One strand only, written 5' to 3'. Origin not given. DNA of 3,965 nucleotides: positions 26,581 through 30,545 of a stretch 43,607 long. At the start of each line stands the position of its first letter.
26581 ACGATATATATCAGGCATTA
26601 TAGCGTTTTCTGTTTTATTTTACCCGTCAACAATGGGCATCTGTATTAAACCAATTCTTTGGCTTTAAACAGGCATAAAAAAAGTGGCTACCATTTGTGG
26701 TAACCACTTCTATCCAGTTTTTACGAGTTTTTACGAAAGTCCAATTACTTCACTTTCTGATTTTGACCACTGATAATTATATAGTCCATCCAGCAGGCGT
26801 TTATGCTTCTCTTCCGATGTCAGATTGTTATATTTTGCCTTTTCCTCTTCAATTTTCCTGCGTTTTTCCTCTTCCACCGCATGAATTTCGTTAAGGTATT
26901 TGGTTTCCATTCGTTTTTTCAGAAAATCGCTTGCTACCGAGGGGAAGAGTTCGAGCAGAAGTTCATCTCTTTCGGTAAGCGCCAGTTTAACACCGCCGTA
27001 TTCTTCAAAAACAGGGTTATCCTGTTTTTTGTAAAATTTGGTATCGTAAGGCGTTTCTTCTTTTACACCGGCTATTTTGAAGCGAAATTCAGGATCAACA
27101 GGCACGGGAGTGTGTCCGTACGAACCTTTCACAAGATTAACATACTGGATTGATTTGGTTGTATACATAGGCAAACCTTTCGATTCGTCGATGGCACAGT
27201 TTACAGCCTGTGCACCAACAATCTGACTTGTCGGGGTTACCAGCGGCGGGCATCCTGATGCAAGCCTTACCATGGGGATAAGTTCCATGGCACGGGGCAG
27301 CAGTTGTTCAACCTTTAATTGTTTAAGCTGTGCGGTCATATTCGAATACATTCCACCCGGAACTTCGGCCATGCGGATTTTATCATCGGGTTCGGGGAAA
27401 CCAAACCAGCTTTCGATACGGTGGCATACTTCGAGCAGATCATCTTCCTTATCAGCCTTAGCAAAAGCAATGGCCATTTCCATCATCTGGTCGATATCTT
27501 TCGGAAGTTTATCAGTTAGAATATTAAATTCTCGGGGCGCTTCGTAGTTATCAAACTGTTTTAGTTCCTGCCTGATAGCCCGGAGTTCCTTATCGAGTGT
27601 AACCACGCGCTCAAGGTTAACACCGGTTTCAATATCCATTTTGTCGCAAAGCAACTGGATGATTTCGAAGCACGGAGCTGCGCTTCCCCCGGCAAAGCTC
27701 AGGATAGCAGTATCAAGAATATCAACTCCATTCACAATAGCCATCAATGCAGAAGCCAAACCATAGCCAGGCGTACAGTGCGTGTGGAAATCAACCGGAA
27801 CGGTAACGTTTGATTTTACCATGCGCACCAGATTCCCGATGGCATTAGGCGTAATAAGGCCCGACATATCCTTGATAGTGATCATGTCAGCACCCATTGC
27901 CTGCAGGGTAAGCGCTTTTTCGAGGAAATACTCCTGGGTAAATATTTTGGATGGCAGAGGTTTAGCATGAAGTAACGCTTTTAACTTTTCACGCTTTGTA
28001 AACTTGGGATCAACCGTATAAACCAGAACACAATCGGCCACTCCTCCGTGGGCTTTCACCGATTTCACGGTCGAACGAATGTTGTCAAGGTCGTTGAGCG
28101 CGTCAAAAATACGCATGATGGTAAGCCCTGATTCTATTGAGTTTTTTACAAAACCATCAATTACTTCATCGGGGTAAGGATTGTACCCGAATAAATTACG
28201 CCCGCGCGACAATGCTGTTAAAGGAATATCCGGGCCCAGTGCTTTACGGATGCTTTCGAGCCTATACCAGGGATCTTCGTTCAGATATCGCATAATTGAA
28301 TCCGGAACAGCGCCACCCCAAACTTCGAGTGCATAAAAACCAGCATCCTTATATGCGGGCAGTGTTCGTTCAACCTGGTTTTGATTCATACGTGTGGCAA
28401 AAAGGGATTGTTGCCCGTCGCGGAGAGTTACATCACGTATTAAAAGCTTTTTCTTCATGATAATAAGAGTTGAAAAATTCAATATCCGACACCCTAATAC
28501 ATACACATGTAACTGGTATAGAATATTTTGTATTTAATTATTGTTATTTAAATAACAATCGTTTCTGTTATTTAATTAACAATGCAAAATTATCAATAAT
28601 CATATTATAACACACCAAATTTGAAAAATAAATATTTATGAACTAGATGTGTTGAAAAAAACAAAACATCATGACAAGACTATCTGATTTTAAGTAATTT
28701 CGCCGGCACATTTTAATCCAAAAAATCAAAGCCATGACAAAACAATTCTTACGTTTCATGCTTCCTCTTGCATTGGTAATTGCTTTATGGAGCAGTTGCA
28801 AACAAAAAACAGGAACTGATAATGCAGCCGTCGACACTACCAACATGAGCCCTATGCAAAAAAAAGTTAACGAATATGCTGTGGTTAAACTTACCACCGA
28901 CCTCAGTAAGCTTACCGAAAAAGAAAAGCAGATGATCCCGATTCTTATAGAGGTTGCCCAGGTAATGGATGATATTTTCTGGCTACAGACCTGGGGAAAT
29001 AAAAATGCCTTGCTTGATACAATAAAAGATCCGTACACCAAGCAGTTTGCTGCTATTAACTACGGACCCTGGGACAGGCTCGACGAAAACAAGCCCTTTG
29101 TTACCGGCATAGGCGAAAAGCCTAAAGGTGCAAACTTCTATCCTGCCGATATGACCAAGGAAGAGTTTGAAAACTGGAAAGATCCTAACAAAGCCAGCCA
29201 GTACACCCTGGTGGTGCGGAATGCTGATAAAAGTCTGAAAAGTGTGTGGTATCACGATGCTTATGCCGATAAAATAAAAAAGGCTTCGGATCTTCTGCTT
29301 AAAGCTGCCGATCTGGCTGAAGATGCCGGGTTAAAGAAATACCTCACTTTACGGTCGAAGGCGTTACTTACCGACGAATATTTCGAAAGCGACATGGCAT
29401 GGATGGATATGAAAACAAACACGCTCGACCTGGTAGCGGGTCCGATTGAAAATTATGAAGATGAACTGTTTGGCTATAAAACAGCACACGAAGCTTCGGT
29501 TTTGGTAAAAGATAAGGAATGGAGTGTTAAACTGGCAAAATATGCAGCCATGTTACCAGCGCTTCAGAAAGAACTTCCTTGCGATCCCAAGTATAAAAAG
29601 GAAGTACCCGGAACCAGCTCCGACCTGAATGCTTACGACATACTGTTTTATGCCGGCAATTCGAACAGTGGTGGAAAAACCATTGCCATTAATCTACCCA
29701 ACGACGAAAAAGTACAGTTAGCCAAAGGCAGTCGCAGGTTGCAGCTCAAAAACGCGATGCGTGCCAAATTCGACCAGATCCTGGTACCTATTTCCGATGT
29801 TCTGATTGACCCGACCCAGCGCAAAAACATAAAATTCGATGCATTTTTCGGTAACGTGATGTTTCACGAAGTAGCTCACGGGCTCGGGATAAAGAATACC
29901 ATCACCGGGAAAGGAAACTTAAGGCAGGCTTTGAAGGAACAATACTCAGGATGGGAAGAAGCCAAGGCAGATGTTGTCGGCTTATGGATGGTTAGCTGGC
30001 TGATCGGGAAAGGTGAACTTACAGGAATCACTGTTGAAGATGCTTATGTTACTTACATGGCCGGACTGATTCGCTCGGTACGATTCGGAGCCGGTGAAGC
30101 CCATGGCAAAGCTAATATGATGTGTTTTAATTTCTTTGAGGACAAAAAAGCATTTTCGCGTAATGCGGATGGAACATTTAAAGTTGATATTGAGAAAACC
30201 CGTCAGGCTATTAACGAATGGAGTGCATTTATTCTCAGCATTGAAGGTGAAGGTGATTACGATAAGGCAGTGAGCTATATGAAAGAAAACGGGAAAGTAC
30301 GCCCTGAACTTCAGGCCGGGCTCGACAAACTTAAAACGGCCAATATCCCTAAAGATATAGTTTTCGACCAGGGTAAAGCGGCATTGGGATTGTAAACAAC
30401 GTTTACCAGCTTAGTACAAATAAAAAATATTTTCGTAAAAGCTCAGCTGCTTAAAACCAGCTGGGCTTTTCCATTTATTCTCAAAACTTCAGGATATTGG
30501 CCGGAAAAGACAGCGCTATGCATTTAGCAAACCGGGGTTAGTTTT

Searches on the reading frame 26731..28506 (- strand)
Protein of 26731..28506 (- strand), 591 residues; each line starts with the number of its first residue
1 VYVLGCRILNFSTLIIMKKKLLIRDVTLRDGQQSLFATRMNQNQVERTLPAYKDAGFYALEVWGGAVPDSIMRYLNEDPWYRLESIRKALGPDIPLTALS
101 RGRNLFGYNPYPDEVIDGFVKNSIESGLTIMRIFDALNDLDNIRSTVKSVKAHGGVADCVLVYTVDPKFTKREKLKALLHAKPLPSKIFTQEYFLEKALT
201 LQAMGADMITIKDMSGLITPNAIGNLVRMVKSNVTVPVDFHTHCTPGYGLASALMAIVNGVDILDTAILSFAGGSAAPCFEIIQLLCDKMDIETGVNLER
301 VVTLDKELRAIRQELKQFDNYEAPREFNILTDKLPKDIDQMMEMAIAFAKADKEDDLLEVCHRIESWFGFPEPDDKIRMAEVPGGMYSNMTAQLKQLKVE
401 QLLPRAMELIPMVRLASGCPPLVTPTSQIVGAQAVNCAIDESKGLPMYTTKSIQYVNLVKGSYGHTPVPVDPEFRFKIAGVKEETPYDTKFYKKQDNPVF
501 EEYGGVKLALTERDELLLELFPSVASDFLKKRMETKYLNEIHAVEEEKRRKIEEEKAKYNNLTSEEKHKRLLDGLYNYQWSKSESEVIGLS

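Call 89: search_protein_families(library=pfam, proteins=[window:26731-28506:-], max_evalue=0.00001)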
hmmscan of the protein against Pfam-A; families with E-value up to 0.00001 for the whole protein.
window:26731-28506:- (591 aa): 2 families
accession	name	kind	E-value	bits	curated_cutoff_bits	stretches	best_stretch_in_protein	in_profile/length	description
PF02436.23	PYC_OADA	-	5.1e-28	98.6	27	1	379-549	3-187/201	Conserved carboxylase domain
PF00682.25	HMGL-like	-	4.8e-17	62.6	29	1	193-303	143-255/260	HMGL-like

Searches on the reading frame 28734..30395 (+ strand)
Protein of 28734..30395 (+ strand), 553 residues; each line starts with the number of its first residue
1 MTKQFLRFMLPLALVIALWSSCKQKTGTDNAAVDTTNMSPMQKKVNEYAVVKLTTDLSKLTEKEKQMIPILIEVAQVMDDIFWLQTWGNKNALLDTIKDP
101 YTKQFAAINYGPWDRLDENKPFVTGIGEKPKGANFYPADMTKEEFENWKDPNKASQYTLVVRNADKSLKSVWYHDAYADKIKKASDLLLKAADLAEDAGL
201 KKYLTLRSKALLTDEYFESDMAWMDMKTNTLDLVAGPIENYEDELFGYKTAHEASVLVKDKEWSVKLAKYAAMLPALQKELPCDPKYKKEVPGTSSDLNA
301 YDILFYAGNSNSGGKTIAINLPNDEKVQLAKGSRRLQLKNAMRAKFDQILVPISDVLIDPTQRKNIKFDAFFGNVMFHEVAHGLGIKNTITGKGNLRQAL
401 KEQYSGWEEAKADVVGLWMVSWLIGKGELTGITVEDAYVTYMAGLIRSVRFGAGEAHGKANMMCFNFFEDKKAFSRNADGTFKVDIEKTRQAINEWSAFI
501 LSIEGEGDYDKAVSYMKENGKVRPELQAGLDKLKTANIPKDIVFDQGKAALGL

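Call 17: search_protein_families(library=pfam, proteins=[window:28734-30395:+], max_evalue=0.01)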
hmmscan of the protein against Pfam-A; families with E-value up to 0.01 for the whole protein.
window:28734-30395:+ (553 aa): 1 family
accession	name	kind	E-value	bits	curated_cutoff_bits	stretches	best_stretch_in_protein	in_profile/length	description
PF03571.21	Peptidase_M49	-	1.3e-12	47.4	21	1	177-385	101-306/548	Peptidase family M49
